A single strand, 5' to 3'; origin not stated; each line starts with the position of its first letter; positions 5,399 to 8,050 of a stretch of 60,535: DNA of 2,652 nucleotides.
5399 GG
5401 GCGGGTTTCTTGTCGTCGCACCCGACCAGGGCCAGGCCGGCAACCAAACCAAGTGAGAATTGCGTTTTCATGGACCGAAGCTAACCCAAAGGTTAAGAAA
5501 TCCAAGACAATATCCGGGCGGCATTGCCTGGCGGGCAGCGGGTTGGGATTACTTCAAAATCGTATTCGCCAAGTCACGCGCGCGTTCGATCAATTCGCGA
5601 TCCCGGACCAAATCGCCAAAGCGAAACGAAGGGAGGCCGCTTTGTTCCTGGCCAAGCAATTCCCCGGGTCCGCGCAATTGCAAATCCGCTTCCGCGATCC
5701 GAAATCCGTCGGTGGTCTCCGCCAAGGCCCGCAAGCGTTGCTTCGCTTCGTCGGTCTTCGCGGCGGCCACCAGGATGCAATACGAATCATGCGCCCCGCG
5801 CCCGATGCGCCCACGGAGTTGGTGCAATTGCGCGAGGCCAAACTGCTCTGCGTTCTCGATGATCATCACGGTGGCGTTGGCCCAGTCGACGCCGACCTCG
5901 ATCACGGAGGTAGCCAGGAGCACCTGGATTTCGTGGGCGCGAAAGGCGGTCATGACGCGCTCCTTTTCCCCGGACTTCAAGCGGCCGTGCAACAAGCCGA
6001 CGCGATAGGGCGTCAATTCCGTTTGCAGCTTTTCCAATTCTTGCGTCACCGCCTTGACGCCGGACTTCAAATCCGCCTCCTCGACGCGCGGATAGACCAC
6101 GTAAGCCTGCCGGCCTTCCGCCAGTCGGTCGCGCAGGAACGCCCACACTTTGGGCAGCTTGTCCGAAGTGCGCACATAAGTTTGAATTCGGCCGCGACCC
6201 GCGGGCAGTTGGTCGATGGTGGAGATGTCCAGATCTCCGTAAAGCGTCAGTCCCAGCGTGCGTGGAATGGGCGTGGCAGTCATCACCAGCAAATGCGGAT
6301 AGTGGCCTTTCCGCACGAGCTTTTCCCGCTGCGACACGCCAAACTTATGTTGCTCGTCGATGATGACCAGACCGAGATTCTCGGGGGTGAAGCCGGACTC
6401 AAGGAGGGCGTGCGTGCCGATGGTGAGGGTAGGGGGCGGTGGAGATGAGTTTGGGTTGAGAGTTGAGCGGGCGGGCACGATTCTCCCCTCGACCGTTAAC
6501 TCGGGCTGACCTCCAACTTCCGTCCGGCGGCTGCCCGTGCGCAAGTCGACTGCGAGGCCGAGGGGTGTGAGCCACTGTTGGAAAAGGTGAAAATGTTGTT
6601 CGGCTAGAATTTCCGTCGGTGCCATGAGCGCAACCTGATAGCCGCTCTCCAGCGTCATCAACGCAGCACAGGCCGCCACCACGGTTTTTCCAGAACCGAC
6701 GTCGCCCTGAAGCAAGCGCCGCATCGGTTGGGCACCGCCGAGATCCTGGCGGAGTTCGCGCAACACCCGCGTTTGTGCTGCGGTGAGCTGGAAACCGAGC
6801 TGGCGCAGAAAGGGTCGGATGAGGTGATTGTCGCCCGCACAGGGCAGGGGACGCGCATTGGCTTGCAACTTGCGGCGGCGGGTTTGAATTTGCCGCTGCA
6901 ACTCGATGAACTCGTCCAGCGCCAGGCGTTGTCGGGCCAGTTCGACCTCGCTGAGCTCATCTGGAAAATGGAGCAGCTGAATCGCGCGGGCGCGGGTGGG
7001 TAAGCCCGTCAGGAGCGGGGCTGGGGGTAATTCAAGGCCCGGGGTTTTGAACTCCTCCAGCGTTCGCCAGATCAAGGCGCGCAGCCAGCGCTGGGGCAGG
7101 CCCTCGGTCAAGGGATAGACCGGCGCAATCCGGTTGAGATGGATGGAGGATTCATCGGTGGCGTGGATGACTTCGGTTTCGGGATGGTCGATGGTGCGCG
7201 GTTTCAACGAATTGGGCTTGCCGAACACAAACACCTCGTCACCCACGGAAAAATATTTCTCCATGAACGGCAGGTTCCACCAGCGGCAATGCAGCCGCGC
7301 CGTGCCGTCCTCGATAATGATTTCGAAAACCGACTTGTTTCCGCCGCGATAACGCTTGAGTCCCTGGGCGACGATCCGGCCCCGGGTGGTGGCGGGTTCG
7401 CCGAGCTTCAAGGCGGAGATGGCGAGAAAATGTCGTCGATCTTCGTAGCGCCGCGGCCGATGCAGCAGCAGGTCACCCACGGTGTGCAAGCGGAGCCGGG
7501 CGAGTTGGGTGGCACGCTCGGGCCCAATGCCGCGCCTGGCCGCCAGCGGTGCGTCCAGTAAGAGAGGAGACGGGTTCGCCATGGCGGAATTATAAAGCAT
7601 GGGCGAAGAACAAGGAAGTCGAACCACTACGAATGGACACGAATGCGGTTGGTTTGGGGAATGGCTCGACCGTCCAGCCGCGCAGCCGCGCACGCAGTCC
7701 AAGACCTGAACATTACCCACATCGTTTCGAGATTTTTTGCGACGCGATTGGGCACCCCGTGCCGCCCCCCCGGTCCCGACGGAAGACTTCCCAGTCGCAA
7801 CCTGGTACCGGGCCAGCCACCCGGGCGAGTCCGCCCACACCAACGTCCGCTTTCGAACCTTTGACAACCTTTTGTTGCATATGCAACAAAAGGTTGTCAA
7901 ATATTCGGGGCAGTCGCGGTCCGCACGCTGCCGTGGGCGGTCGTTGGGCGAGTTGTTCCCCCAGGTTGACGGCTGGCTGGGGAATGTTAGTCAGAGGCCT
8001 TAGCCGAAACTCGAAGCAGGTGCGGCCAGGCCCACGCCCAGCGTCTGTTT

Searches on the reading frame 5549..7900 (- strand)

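Call 63: search_protein_families(library=pfam, proteins=[window:5549-7900:-], max_evalue=0.0001)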
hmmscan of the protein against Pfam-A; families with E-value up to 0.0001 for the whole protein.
window:5549-7900:- (783 aa): 8 families
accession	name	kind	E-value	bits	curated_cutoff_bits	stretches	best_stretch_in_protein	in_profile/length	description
PF17191.10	RecG_wedge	-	2.5e-23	82.9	23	1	123-281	6-159/162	RecG wedge domain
PF00271.37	Helicase_C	-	1.2e-17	64.6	23.5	1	592-701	11-108/110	Helicase conserved C-terminal domain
PF00270.35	DEAD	-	1.3e-16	61.2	26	1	394-547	16-162/167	DEAD/DEAH box helicase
PF19833.4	RecG_dom3_C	-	1.4e-12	47.9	26.8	1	729-782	1-55/87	ATP-dependent DNA helicase RecG, domain 3, C-terminal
PF04851.21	ResIII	-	1.6e-10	41.5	22.5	1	371-544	3-162/164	Type III restriction enzyme, res subunit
PF13604.12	AAA_30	-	1.8e-05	25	27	0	372-435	2-61/191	AAA domain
PF22590.2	Cas3-like_C_2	-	7.1e-05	23.5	27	0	616-702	13-104/106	CRISPR-associated nuclease/helicase Cas3, C-terminal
PF01336.31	tRNA_anti-codon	-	8e-05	22.9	27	0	175-234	6-62/75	OB-fold nucleic acid binding domain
